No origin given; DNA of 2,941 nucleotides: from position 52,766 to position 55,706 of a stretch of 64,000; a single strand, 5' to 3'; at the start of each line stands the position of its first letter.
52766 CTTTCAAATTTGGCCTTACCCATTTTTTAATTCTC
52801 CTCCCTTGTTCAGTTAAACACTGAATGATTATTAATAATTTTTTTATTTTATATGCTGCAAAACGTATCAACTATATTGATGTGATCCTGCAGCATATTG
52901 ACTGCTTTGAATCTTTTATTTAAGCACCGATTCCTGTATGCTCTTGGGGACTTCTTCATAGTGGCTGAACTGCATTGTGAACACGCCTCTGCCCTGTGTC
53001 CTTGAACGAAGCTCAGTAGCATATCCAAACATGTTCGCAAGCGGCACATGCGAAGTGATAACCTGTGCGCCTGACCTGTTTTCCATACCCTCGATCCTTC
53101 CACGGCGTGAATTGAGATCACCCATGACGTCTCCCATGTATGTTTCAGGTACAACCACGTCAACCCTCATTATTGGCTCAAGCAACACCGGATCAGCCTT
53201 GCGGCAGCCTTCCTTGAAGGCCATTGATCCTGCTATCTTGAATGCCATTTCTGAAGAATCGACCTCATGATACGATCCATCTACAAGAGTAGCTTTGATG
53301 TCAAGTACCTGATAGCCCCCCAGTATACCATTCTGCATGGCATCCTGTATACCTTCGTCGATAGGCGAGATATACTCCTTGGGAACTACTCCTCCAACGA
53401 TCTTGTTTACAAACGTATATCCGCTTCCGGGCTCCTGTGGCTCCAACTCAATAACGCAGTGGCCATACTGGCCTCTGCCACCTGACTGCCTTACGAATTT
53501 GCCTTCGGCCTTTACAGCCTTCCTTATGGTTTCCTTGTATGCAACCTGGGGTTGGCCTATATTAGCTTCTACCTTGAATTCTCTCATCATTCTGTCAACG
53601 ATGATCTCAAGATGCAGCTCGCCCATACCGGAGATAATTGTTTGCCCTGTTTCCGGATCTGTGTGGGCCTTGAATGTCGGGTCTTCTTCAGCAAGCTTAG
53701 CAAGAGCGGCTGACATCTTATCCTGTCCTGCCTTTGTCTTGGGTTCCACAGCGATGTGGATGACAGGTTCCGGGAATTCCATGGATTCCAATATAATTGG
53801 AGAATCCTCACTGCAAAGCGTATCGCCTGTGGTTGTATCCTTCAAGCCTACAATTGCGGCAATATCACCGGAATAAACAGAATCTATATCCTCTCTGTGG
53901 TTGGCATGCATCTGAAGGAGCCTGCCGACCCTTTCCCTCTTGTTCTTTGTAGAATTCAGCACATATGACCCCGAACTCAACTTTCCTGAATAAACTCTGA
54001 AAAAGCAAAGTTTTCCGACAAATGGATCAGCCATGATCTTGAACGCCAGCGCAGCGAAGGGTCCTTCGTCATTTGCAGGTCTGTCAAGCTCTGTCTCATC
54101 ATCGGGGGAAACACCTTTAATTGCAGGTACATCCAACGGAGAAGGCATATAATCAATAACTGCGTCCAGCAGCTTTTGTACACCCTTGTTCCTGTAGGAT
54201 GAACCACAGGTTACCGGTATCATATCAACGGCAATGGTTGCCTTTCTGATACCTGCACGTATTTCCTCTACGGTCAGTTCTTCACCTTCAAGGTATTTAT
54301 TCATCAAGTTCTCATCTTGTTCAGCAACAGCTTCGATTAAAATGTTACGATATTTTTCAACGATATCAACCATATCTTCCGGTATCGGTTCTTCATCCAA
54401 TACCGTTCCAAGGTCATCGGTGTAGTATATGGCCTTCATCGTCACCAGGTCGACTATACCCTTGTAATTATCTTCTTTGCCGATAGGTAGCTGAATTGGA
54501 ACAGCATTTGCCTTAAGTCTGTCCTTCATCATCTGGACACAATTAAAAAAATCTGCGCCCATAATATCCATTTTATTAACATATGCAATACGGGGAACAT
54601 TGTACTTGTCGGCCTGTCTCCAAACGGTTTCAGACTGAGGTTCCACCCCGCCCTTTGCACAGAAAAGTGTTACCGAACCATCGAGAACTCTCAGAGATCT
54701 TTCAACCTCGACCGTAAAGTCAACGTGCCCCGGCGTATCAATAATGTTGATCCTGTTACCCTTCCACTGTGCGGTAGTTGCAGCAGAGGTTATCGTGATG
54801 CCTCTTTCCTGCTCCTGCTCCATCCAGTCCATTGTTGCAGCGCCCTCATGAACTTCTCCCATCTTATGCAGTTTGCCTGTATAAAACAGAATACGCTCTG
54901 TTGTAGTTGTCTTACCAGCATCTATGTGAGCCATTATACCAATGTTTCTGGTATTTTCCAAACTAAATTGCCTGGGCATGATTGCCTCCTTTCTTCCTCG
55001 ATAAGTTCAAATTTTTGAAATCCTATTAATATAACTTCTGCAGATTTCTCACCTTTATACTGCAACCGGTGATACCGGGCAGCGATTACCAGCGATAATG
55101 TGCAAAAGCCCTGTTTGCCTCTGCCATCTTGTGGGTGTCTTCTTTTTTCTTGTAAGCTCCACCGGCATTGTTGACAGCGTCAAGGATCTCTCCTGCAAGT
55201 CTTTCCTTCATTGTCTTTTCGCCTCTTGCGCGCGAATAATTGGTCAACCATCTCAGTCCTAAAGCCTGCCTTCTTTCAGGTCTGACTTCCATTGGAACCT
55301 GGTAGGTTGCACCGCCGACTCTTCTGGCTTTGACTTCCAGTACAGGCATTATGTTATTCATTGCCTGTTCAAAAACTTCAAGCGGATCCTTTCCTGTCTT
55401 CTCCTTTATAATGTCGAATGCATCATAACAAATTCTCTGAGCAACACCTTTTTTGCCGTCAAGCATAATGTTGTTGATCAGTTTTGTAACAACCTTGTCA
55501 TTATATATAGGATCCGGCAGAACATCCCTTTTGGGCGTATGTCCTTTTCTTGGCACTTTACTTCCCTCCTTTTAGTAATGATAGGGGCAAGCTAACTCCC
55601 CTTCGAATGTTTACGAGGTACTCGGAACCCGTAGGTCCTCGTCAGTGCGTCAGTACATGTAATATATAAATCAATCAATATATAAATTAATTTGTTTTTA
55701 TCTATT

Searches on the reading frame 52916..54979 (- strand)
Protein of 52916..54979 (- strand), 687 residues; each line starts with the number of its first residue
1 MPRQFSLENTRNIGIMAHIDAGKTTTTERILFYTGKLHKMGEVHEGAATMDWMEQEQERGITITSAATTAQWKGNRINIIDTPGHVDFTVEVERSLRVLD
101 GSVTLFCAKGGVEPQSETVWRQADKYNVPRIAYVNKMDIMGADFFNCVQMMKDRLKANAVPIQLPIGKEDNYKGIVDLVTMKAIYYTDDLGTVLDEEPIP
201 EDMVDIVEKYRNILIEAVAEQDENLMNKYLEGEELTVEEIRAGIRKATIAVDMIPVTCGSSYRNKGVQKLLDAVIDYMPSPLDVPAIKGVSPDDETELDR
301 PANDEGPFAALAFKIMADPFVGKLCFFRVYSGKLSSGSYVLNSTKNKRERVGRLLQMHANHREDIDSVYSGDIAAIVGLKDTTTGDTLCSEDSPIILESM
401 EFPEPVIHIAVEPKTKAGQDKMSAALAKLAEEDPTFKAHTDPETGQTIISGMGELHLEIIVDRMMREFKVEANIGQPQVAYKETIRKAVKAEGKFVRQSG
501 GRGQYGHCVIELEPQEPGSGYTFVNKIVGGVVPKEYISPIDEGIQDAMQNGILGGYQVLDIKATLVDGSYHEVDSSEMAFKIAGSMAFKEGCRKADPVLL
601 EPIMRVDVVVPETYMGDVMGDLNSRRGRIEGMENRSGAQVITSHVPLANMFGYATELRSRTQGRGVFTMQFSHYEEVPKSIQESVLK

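Call 49: search_protein_families(library=pfam, proteins=[window:52916-54979:-])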
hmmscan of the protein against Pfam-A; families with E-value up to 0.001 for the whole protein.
window:52916-54979:- (687 aa): 7 families
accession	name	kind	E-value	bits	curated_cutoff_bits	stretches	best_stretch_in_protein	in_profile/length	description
PF00009.33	GTP_EFTU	-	1.4e-64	217.6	26.5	1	9-280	2-188/188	Elongation factor Tu GTP binding domain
PF03764.24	EFG_IV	-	5.4e-50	168.7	24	1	477-595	1-120/121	Elongation factor G, domain IV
PF14492.12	EFG_III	-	3.1e-34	117.3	27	1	402-475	1-74/75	Elongation Factor G, domain III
PF00679.30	EFG_C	-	1.4e-33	115.2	27.9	1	598-683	1-87/89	Elongation factor G C-terminus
PF22042.2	EF-G_D2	-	1.2e-19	70.6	27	1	307-390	1-83/84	Elongation factor G domain 2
PF03144.31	GTP_EFTU_D2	-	4e-18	66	30.3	1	322-389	1-73/73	Elongation factor Tu domain 2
PF16658.11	RF3_C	-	5.6e-06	26.7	40.1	1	408-490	12-94/132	Class II release factor RF3, C-terminal domain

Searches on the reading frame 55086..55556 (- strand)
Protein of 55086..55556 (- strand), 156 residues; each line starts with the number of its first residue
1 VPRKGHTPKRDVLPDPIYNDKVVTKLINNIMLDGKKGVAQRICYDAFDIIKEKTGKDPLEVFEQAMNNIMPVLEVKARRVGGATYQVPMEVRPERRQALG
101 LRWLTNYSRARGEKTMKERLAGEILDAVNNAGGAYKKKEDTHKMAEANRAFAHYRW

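Call 49: search_protein_families(library=pfam, proteins=[window:55086-55556:-])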
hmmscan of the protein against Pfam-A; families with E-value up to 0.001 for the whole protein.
window:55086-55556:- (156 aa): 1 family
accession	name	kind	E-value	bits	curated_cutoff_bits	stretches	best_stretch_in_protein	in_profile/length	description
PF00177.27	Ribosomal_S7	-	5.1e-71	237.5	24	1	2-149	1-148/148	Ribosomal protein S7p/S5e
